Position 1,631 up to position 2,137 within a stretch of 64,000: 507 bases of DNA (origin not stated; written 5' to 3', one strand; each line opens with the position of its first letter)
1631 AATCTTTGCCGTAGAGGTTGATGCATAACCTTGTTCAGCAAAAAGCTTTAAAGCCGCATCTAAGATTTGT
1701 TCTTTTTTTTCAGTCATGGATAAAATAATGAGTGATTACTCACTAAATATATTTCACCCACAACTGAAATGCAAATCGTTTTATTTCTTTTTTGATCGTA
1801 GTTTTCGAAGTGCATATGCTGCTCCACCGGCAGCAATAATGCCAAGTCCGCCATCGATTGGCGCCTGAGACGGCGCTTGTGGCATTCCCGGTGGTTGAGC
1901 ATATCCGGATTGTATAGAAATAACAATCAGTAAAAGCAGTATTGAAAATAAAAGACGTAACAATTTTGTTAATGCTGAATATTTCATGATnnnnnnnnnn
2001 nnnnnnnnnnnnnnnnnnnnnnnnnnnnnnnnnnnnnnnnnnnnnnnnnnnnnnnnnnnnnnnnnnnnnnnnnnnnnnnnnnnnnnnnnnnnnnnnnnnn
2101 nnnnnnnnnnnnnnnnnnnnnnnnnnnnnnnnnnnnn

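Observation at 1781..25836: Regulator-linked island of three paralogous giant T9SS cargo proteins with swapped N-terminal payloads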

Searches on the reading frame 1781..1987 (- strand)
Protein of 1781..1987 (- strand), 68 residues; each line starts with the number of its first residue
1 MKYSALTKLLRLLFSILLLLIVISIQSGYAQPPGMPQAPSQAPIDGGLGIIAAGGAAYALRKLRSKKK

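Call 3: search_protein_families(library=pfam, proteins=[window:1781-1987:-], max_evalue=0.01)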
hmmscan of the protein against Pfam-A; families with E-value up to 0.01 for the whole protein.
window:1781-1987:- (68 aa): 0 families

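Call 10: search_protein_families(library=ncbifam, proteins=[window:1781-1987:-], max_evalue=1)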
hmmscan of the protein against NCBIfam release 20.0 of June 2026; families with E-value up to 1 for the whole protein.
window:1781-1987:- (68 aa): 2 families
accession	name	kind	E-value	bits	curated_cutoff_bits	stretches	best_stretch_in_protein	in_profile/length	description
NF046080.1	PID_CTERM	domain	1.8e-08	34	26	1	43-66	2-25/25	PID-CTERM protein-sorting domain-containing protein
NF050011.2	PFE_CTERM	equivalog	0.054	14.1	24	1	47-67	9-28/28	PFE-CTERM domain-containing protein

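Call 18: find_encoding_contigs(protein=window:1781-1987:-, flank=10000, max_places=6)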
Protein window:1781-1987:- (68 aa): 1 contig read that carries it; 1 place shown.
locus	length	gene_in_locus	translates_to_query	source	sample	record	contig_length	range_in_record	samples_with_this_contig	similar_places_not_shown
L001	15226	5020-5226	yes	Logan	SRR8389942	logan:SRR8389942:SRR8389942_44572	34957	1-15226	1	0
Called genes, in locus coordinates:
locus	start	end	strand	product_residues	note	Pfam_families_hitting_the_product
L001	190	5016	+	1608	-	PF13385:Laminin_G_3 (weak), PF13205:Big_5, PF01839:FG-GAP (faint), PF13517:FG-GAP_3, PF18962:Por_Secre_tail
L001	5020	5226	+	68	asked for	PF28310:PID_CTERM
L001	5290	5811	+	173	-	PF00440:TetR_N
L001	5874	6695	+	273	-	PF00106:adh_short, PF01370:Epimerase (weak), PF08659:KR, PF13460:NAD_binding_10, PF13561:adh_short_C2, PF08643:DUF1776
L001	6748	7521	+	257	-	PF01925:TauE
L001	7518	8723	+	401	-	PF07690:MFS_1, PF12832:MFS_1_like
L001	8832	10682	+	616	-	PF19576:Acyltransf_2, PF01553:Acyltransferase, PF13444:Acetyltransf_5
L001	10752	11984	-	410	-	-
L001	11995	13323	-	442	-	PF13393:tRNA-synt_His, PF00152:tRNA-synt_2 (weak), PF00587:tRNA-synt_2b, PF03129:HGTP_anticodon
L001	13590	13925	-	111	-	-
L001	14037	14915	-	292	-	PF01612:DNA_pol_A_exo1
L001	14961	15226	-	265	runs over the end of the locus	PF00753:Lactamase_B, PF23023:Anti-Pycsar_Apyc1 (weak)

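Call 21: find_homologous_proteins(query=window:1784-1987:-, max_evalue=0.001)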
Query seq(68 aa) (68 aa): 16 proteins with E <= 0.001 among 18 candidates.
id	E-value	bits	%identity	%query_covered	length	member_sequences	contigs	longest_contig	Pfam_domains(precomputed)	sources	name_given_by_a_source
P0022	6.4e-34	132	100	100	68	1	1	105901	PF28310.1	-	-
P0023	3.5e-15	73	62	87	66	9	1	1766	PF28310.1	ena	-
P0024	6.1e-15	72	77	57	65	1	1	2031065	PF28310.1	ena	-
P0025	3.5e-14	70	58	71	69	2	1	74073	PF28310.1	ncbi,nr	ncbi:hypothetical protein EP331_06220 [bacterium]|nr:MAG: hypothetical protein EP331_06220 [bacteriu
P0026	4.7e-14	69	60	90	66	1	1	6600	PF28310.1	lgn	-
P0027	5.4e-14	69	58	100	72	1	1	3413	PF28310.1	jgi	jgi:hypothetical protein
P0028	1.7e-12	64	57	85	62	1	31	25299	PF28310.1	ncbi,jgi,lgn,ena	-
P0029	2.1e-12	64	76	56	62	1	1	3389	PF28310.1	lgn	-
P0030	2.3e-12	64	58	76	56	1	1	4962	PF28310.1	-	-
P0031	6.7e-12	62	68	54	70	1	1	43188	PF28310.1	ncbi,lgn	-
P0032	8.7e-12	62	59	82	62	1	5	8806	PF28310.1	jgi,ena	jgi:hypothetical protein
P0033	8.8e-12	62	54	100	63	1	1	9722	PF28310.1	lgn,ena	-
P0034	3.5e-11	60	54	99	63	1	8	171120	PF28310.1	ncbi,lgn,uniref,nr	ncbi:PID-CTERM protein-sorting domain-containing protein [Gracilimonas tropica]|uniref:PID-CTERM pro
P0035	4.4e-11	60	53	87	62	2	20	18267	PF28310.1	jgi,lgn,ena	-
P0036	7.8e-10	56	52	90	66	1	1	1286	PF28310.1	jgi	jgi:hypothetical protein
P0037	1.7e-9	55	79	41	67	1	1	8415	PF28310.1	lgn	-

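Call 23: find_encoding_contigs(protein=P0034, flank=10000, max_places=3)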
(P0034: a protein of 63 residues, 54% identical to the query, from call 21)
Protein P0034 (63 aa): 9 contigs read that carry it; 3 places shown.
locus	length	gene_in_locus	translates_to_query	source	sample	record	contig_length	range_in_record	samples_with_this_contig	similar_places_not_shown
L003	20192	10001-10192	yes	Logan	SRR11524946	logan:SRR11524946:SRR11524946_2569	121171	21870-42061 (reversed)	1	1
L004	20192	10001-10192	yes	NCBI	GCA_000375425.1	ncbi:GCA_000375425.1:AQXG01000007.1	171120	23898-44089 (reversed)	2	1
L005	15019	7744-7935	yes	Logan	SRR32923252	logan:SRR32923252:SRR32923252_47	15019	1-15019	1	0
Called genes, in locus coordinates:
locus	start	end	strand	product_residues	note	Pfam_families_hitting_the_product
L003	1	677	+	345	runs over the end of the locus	-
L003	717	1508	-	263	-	PF01697:Glyco_transf_92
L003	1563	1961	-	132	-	PF00903:Glyoxalase, PF13468:Glyoxalase_3, PF13669:Glyoxalase_4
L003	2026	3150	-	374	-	PF00438:S-AdoMet_synt_N, PF02772:S-AdoMet_synt_M, PF02773:S-AdoMet_synt_C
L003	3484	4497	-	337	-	PF06068:TIP49 (faint), PF05496:RuvB_N, PF07728:AAA_5 (faint), PF00004:AAA, PF17864:AAA_lid_4, PF05491:WHD_RuvB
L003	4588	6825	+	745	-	PF13089:PP_kinase_N, PF02503:PP_kinase, PF17941:PP_kinase_C_1, PF09565:RE_NgoFVII (faint), PF13091:PLDc_2 (faint), PF13090:PP_kinase_C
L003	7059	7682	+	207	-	PF07638:Sigma70_ECF, PF04542:Sigma70_r2, PF08281:Sigma70_r4_2, PF04545:Sigma70_r4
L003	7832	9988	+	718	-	PF18962:Por_Secre_tail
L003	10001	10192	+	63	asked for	PF28310:PID_CTERM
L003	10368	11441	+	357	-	PF04773:FecR, PF16344:FecR_C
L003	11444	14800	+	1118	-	PF16344:FecR_C (faint), PF13620:CarboxypepD_reg, PF13715:CarbopepD_reg_2, PF07715:Plug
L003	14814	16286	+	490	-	PF14322:SusD-like_3, PF13428:TPR_14 (faint), PF14559:TPR_19 (faint), PF07980:SusD_RagB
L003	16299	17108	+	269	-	-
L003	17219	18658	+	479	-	PF17801:Melibiase_C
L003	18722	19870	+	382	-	PF16411:SusF_SusE (faint), PF18962:Por_Secre_tail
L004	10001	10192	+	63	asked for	PF28310:PID_CTERM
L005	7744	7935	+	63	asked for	PF28310:PID_CTERM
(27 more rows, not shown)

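Call 24: find_encoding_contigs(protein=P0024, flank=10000, max_places=3)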
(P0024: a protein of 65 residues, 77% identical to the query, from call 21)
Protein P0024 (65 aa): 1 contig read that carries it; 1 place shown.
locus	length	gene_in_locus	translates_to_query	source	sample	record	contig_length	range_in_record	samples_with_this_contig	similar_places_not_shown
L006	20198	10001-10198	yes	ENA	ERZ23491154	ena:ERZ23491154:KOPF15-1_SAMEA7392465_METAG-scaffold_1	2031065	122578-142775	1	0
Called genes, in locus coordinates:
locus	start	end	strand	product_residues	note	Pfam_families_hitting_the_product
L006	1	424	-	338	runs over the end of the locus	PF01180:DHO_dh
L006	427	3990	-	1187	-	PF01855:POR_N, PF17147:PFOR_II, PF01558:POR, PF10371:EKR, PF12837:Fer4_6, PF12838:Fer4_7, PF13183:Fer4_8, PF13187:Fer4_9, +6 more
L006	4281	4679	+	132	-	PF00072:Response_reg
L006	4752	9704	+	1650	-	PF13229:Beta_helix (weak), PF13385:Laminin_G_3, PF18962:Por_Secre_tail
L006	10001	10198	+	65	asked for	PF28310:PID_CTERM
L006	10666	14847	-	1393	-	PF07494:Reg_prop (faint), PF07495:Y_Y_Y, PF00512:HisKA, PF02518:HATPase_c, PF13589:HATPase_c_3 (weak), PF00072:Response_reg, PF12833:HTH_18, PF00165:HTH_AraC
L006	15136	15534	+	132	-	PF00072:Response_reg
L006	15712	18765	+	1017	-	PF07494:Reg_prop (faint), PF07495:Y_Y_Y, PF07730:HisKA_3, PF02518:HATPase_c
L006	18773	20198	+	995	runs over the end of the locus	PF07494:Reg_prop (faint), PF07495:Y_Y_Y, PF07730:HisKA_3, PF02518:HATPase_c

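Call 25: find_encoding_contigs(protein=P0025, flank=10000, max_places=2)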
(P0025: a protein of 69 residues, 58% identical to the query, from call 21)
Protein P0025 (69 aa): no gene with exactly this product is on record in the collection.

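Call 26: find_encoding_contigs(protein=P0031, flank=10000, max_places=2)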
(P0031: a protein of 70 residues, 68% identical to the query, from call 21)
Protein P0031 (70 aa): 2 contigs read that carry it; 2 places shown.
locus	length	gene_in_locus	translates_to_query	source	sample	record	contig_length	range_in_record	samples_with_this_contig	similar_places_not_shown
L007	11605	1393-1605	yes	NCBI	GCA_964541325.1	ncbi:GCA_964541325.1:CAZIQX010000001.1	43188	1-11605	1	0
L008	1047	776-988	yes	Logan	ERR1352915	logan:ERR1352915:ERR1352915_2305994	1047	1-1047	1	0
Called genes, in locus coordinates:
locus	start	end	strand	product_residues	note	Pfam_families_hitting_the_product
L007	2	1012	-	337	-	?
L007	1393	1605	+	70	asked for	PF28310:PID_CTERM (weak)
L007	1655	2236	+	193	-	PF05685:Uma2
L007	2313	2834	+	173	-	PF00440:TetR_N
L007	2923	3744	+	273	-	PF00106:adh_short, PF01370:Epimerase (weak), PF08659:KR, PF13460:NAD_binding_10 (weak), PF13561:adh_short_C2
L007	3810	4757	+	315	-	PF00795:CN_hydrolase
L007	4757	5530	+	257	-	PF01925:TauE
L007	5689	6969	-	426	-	PF07228:SpoIIE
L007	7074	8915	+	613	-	PF19576:Acyltransf_2, PF01553:Acyltransferase (faint), PF13444:Acetyltransf_5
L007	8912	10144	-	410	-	-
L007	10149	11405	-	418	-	PF13393:tRNA-synt_His, PF00152:tRNA-synt_2 (weak), PF00587:tRNA-synt_2b, PF03129:HGTP_anticodon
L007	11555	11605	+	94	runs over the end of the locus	PF10543:ORF6N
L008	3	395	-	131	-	?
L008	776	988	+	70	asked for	PF28310:PID_CTERM (weak)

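Call 27: find_encoding_contigs(protein=P0028, flank=10000, max_places=2)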
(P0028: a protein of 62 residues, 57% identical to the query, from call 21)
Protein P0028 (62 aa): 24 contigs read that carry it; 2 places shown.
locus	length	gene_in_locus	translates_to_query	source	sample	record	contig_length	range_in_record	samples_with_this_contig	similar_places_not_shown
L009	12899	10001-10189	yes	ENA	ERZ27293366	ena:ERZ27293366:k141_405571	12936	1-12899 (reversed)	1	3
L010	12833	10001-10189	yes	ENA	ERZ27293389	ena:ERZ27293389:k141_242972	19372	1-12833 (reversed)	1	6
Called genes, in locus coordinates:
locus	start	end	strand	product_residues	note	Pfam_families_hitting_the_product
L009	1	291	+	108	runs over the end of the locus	?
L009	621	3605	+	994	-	PF07494:Reg_prop (faint), PF07495:Y_Y_Y, PF07730:HisKA_3, PF02518:HATPase_c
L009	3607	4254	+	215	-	PF00072:Response_reg, PF00196:GerE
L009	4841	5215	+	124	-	PF00072:Response_reg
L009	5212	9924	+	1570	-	PF13205:Big_5, PF01839:FG-GAP (faint), PF13517:FG-GAP_3, PF13385:Laminin_G_3, PF18962:Por_Secre_tail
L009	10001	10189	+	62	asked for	PF28310:PID_CTERM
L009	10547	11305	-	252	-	-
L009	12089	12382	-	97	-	-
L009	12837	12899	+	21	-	?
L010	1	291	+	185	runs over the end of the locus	PF13635:DUF4143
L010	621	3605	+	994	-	PF07494:Reg_prop (faint), PF07495:Y_Y_Y, PF07730:HisKA_3, PF02518:HATPase_c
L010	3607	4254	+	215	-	PF00072:Response_reg, PF00196:GerE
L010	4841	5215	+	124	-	PF00072:Response_reg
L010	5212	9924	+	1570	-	PF13205:Big_5, PF01839:FG-GAP (faint), PF13517:FG-GAP_3, PF13385:Laminin_G_3, PF18962:Por_Secre_tail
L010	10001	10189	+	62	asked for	PF28310:PID_CTERM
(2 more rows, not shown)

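Call 29: find_related_loci(query=A2, collection=genome_contigs, flank=10000)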
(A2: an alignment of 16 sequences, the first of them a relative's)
Query A2 (68 aa) in genome_contigs; peptide patterns used: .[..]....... (x = any residue, [..] = any of these).
214 stretches matched a pattern; 153 encode a relative of the query (tblastn E <= 1e-3); the best 80 are kept; 77 distinct loci.
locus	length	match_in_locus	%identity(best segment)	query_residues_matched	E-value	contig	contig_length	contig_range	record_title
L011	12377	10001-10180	57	11-68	2e-16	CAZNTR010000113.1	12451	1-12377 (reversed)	MAG TPA_asm: uncultured Chitinophagales bacterium isolate SRP118108_co5_380 genome assembly, contig: NODE_5317_length_12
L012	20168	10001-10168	59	10-67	1e-15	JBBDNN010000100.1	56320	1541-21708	MAG: Balneolaceae bacterium isolate LejiaB_40_15 Lejia_B_712_length_56320_cov_9, whole genome shotgun sequence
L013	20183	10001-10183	54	1-67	3e-15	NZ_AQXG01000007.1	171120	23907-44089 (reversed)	Gracilimonas tropica DSM 19535 B151DRAFT_scaffold_6.7_C, whole genome shotgun sequence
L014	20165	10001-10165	59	13-68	5e-15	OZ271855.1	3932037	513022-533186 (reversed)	MAG: Balneolaceae bacterium isolate e610c714-0a06-4374-bc96-294cd40dd3e8 genome assembly, chromosome: 1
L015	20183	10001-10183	52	6-67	9e-15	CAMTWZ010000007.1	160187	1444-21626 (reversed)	MAG: uncultured Bacteroidetes bacterium isolate G04_MAG_00058 genome assembly, contig: G04_MAG_00058_000000000023, whole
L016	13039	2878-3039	57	14-67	9e-15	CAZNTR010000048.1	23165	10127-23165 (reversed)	MAG TPA_asm: uncultured Chitinophagales bacterium isolate SRP118108_co5_380 genome assembly, contig: NODE_1839_length_23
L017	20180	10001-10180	50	10-68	1e-14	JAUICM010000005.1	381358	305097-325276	MAG: Rhodothermia bacterium isolate 7_bin.32 NODE_45_length_381358_cov_2.094977, whole genome shotgun sequence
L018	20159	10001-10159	53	10-68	3e-14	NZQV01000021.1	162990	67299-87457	MAG: Balneola sp. isolate EAC52 MHASMcontig_1022355, whole genome shotgun sequence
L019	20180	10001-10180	53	1-68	2e-14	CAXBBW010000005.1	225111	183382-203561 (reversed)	MAG TPA_asm: uncultured Balneolaceae bacterium isolate ERR2762135_binner13_Refined_12 genome assembly, contig: ERZ342183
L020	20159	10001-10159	51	10-68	6e-14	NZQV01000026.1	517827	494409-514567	MAG: Balneola sp. isolate EAC52 162299, whole genome shotgun sequence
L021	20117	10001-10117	67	29-67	6e-14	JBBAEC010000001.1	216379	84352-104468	MAG: Balneolaceae bacterium isolate SO_2017_LW2_144 scaffold_82_c1_LW138R_2017, whole genome shotgun sequence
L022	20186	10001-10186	48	3-67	9e-14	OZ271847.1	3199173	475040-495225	MAG: Balneola sp. isolate 79905c07-08d8-47fe-a085-cffe0b39a0e8 genome assembly, chromosome: 1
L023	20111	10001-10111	76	30-66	2e-13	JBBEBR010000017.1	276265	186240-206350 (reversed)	MAG: Balneolaceae bacterium isolate LejiaF_41_86 Lejia_F_55_length_276265_cov_55, whole genome shotgun sequence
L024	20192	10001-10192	45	1-67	4e-13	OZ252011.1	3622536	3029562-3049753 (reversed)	MAG: Balneolaceae bacterium isolate 59dcda40-21a9-4742-98ce-81c8572a6808 genome assembly, chromosome: 1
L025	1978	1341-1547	46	1-68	7e-13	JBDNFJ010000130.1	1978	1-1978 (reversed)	MAG: Gracilimonas sp. isolate concoct.115.WLB k141_268721, whole genome shotgun sequence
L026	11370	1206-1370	49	11-67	6e-13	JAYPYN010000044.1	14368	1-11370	MAG: Balneolaceae bacterium isolate 139587_S188_concoct_bins.tsv.125 NODE_4317_length_14368_cov_3.811011, whole genome s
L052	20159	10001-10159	50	15-68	9e-10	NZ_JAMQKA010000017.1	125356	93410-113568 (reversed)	Aliifodinibius sp. S!AR15-10 NODE_17_length_125356_cov_22.775994, whole genome shotgun sequence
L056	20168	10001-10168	57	11-68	4e-9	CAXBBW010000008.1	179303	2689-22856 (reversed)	MAG TPA_asm: uncultured Balneolaceae bacterium isolate ERR2762135_binner13_Refined_12 genome assembly, contig: ERZ342183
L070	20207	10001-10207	52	1-68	2e-8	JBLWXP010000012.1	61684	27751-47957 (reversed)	MAG: Balneola sp. isolate EA21-03 A21maxbin.012RE.5K@12, whole genome shotgun sequence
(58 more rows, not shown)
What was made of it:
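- A genome scan found 153 confirmed sites, nearly all in Balneolaceae/Balneolales (call 29).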

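Call 51: search_protein_representatives(alignment_id=A2)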
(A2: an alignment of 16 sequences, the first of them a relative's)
Query: 16 sequences, 64 profile positions. Proteins with E-value up to 0.001 (for the whole library): 1345; up to 1e-10: 126; up to 1e-30: 0. The best 150 are listed.
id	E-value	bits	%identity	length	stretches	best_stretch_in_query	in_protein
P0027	1.5e-24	101.5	-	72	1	4-64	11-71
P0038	3.5e-21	90.6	-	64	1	7-63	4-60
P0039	2.4e-20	88.0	-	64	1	5-62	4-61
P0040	4.2e-20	87.2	-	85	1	3-64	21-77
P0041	5.5e-20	86.8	-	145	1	4-63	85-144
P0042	6.0e-20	86.7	-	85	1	1-63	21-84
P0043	6.5e-20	86.6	-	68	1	1-64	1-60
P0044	1.3e-19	85.6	-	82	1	3-63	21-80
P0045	1.5e-19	85.4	-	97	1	6-63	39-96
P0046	1.6e-19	85.3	-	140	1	4-63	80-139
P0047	2.0e-19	85.0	-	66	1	1-63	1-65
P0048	5.3e-19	83.7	-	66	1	5-63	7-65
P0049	7.5e-19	83.2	-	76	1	6-61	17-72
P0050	1.4e-18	82.3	-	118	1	1-64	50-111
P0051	2.9e-18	81.3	-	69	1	2-63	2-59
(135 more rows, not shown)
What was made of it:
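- The best 150 are all 40-154 aa, with the match at their C-terminal end (call 51).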

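Call 54: search_protein_families(library=pfam, alignment_id=A4, max_evalue=0.001)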
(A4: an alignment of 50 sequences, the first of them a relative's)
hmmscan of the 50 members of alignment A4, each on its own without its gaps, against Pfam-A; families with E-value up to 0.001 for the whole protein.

A. member 1, L012:7086-8456:+ (457 aa): 0 families

B. families by the number of members that match (of 50 scanned): 30 families (the first 25 are shown)
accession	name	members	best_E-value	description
PF13517.12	FG-GAP_3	7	3.5e-78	FG-GAP-like repeat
PF01839.29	FG-GAP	7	1.3e-56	FG-GAP repeat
PF00932.25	LTD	7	1.8e-39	Lamin Tail Domain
PF03382.20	DUF285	4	2.2e-192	Mycoplasma protein of unknown function, DUF285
PF07581.17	Glug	4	6.8e-14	The GLUG motif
PF12256.14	TcdB_toxin_midN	3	2.7e-05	Insecticide toxin TcdB middle/N-terminal region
PF13385.13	Laminin_G_3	2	8.6e-27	Concanavalin A-like lectin/glucanases superfamily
PF05342.19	Peptidase_M26_N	2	2.8e-07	M26 IgA1-specific Metallo-endopeptidase N-terminal region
PF00041.27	fn3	2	2.4e-06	Fibronectin type III domain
PF03160.20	Calx-beta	2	5.7e-05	Calx-beta domain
PF09603.15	Fib_succ_major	1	8.7e-37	Fibrobacter succinogenes major domain (Fib_succ_major)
PF18911.6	PKD_4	1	2.5e-20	PKD domain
PF00801.26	PKD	1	1.3e-16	PKD domain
PF14312.12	FG-GAP_2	1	1.1e-15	FG-GAP repeat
PF16990.11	CBM_35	1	1.3e-12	Carbohydrate binding module (family 35)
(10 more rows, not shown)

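Call 84: search_protein_families(library=ncbifam, proteins=[L052:11234-12139:-, L026:5280-6680:+, L056:3114-5669:-], max_evalue=0.01)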
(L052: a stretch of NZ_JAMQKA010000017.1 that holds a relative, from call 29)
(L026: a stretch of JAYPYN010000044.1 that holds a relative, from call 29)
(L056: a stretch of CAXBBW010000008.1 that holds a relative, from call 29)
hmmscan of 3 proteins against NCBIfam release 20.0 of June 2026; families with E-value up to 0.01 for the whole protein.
L052:11234-12139:- (302 aa): 19 families
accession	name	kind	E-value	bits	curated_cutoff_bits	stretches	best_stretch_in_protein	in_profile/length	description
NF011457.0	PRK14875.1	equivalog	3.8e-08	32.7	307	1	234-279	309-352/372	acetoin dehydrogenase dihydrolipoyllysine-residue acetyltransferase subunit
NF050089.1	i_nPHAscl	equivalog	9.5e-08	31.4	300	1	234-283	224-275/288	intracellular short-chain-length polyhydroxyalkanoate depolymerase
NF047920.1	lactonase_UilS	equivalog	1.2e-07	31.7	400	1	91-186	14-113/285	UilS family quorum-quenching N-acyl-homoserine lactonase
TIGR03056.1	bchO_mg_che_rel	equivalog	3.2e-07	29.7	172.55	1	235-278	215-259/278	alpha/beta fold hydrolase BchO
TIGR02427.1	protocat_pcaD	equivalog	1e-06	28.3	255.85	1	233-285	186-239/251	3-oxoadipate enol-lactonase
NF052610.1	macro_16_ester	equivalog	3.9e-06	26.4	420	1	235-300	218-279/281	alpha/beta fold macrolide esterase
NF051488.1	bifunc_PcaDC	exception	3.8e-05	23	390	1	235-285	188-239/375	bifunctional 3-oxoadipate enol-lactonase/4-carboxymuconolactone decarboxylase PcaDC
NF051487.1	bifunc_PcaCD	exception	0.00019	20.6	430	0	233-285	347-400/413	bifunctional 4-carboxymuconolactone decarboxylase/3-oxoadipate enol-lactonase PcaCD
NF053683.1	esterase_mleBRB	exception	0.00028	20.6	585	1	239-299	218-274/280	BRB family alpha/beta fold macrolide esterase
NF033124.1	estX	equivalog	0.00096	18.4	600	1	239-298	221-276/280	macrolide esterase EstX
NF053693.1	esterase_mleCBF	exception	0.0012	18.3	564.5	0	236-300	217-277/279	CBF family alpha/beta fold macrolide esterase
TIGR01738.1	bioH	equivalog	0.0017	18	206.95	0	235-285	183-234/245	pimeloyl-ACP methyl ester esterase BioH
NF041759.1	mac_hydro_EstT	equivalog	0.0023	17.1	450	1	120-299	109-275/278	macrolide hydrolase EstT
NF008019.0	PRK10749.1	equivalog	0.0026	16.8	362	0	98-204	51-164/335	lysophospholipase L2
NF053684.1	esterase_mleBCA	exception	0.0044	16.2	570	0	236-298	220-278/281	BCA family alpha/beta fold macrolide esterase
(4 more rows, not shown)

L026:5280-6680:+ (467 aa): 2 families
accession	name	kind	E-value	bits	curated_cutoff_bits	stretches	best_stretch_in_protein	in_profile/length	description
NF007686.0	PRK10361.1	equivalog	2.8e-105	352.7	810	1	23-458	14-445/475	DNA recombination protein RmuC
TIGR03319.1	RNase_Y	equivalog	0.00073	18.1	454.35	1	17-191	4-175/514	ribonuclease Y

L056:3114-5669:- (852 aa): 1 family
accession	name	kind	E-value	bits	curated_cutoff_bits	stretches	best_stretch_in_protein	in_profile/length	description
NF051460.1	bi_acylase_PvdQ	equivalog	4.3e-29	100.9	950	2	286-502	210-425/763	bifunctional acylase PvdQ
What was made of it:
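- Tried and rejected: Candidate clusters were an alpha/beta hydrolase, RmuC and a PvdQ-like acylase (call 84).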
